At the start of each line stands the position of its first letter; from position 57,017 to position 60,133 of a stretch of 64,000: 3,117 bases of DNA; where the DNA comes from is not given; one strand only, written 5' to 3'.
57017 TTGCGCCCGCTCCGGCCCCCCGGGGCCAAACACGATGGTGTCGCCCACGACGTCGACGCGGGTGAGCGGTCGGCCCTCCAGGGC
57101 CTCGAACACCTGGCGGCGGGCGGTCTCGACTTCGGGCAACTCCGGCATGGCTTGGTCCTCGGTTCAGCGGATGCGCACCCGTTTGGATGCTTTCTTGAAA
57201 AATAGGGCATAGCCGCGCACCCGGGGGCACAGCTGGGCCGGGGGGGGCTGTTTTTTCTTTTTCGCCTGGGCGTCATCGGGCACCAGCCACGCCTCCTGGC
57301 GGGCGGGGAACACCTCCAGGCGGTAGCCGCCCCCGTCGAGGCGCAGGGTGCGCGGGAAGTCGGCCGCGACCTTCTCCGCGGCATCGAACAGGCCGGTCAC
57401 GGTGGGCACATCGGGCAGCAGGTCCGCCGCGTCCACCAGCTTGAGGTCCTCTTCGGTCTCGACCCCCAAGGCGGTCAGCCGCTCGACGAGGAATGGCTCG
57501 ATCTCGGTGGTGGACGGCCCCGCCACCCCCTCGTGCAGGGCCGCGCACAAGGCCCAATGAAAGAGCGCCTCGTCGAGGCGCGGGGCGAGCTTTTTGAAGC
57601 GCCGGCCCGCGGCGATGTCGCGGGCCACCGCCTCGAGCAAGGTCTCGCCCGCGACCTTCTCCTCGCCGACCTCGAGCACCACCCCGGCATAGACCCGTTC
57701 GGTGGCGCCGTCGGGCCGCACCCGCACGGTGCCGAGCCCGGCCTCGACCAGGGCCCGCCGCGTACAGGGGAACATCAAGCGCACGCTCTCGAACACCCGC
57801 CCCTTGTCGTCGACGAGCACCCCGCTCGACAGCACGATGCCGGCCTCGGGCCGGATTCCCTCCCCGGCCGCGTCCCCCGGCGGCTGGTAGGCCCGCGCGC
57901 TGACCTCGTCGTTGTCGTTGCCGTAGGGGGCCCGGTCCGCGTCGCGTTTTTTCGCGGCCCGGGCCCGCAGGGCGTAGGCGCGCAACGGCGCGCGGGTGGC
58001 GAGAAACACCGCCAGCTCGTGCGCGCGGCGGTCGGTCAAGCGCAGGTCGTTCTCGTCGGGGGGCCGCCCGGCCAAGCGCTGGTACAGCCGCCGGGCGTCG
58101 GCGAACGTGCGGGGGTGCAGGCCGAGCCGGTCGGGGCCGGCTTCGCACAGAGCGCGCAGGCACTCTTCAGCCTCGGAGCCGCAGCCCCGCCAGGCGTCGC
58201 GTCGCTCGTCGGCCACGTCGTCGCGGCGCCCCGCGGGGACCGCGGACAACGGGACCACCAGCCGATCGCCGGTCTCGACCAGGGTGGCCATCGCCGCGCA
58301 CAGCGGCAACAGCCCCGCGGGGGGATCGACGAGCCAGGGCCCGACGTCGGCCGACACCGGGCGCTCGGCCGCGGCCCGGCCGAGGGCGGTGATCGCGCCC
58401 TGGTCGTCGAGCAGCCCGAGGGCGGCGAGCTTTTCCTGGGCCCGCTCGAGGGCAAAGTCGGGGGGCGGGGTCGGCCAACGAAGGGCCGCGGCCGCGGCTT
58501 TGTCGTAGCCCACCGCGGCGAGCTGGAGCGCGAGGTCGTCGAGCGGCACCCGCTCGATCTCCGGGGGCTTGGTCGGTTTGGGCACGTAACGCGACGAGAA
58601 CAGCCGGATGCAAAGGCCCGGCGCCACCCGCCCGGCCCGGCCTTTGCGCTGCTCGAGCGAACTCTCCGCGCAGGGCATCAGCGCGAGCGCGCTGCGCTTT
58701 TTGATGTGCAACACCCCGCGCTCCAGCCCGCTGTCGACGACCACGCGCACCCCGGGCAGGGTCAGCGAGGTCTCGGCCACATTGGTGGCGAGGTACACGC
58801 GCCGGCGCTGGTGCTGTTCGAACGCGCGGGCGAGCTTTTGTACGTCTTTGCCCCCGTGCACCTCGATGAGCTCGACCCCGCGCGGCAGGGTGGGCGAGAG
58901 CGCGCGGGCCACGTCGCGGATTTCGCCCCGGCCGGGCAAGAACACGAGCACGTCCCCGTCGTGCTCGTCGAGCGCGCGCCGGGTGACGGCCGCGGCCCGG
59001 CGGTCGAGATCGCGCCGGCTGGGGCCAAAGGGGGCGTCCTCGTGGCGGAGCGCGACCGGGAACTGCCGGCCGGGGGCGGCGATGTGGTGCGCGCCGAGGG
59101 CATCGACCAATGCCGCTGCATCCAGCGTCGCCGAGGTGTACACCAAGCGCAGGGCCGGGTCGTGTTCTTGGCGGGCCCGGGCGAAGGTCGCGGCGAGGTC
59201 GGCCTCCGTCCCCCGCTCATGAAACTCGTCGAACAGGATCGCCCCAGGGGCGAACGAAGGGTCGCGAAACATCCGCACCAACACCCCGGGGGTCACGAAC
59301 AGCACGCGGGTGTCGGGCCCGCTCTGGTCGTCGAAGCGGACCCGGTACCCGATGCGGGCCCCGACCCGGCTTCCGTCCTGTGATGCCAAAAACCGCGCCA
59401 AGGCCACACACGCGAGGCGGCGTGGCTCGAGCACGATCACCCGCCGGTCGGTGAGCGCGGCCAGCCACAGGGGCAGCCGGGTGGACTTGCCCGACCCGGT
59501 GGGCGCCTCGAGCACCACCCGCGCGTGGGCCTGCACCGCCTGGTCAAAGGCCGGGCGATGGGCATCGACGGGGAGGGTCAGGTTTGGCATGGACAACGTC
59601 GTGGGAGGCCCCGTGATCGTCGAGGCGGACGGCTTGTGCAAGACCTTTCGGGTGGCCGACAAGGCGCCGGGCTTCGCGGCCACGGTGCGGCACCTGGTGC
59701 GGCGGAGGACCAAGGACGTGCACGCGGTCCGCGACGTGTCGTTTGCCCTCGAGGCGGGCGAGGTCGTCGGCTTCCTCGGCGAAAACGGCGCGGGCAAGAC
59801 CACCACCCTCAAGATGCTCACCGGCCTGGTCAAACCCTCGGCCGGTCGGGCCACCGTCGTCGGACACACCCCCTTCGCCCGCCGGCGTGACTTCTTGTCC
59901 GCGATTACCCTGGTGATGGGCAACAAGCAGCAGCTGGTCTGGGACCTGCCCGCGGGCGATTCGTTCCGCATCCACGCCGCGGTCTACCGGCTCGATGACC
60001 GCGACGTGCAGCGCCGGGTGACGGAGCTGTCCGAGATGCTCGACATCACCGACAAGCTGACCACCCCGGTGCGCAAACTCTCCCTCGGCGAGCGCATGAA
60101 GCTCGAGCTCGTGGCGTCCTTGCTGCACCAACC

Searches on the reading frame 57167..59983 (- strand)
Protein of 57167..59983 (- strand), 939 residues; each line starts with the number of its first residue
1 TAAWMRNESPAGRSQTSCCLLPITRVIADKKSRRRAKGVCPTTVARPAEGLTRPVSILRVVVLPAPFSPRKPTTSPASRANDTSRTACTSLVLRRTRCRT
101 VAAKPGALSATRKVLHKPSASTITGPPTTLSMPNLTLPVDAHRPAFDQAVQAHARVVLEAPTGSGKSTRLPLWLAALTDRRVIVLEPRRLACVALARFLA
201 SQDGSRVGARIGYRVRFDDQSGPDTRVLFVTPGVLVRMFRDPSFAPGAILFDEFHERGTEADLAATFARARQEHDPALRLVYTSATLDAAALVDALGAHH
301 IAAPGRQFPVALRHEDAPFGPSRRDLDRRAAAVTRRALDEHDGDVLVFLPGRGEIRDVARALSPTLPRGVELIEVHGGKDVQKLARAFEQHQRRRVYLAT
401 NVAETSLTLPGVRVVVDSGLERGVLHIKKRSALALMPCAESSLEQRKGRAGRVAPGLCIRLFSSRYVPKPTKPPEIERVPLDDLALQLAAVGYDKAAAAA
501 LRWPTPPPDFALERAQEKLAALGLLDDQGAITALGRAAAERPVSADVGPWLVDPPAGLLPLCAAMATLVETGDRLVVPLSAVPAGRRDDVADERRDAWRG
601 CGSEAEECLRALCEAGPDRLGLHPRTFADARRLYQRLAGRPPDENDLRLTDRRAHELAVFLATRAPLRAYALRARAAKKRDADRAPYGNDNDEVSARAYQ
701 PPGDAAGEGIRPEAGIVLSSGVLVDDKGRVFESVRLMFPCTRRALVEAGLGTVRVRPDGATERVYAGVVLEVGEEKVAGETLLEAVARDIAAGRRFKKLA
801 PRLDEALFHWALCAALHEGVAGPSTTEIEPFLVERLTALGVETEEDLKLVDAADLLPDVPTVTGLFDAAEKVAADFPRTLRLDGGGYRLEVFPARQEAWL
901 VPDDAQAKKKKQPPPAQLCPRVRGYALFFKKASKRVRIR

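Call 47: search_protein_families(library=ncbifam, proteins=[window:57167-59983:-], max_evalue=0.001)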
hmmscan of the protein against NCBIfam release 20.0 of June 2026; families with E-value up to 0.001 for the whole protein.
window:57167-59983:- (939 aa): 4 families
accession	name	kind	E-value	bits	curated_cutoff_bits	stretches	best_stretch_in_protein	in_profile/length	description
TIGR01970.1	DEAH_box_HrpB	equivalog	1.1e-100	338.2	546.15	1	137-548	1-420/825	ATP-dependent helicase HrpB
NF008662.0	PRK11664.1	equivalog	1.2e-87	295.1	1053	1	136-543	3-417/813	ATP-dependent helicase HrpB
TIGR01967.1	DEAH_box_HrpA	equivalog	6.2e-66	222.9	722.75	1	136-547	65-490/1284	ATP-dependent RNA helicase HrpA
NF008348.1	PRK11131.1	equivalog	6.1e-58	196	1400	1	136-500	66-442/1287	ATP-dependent RNA helicase HrpA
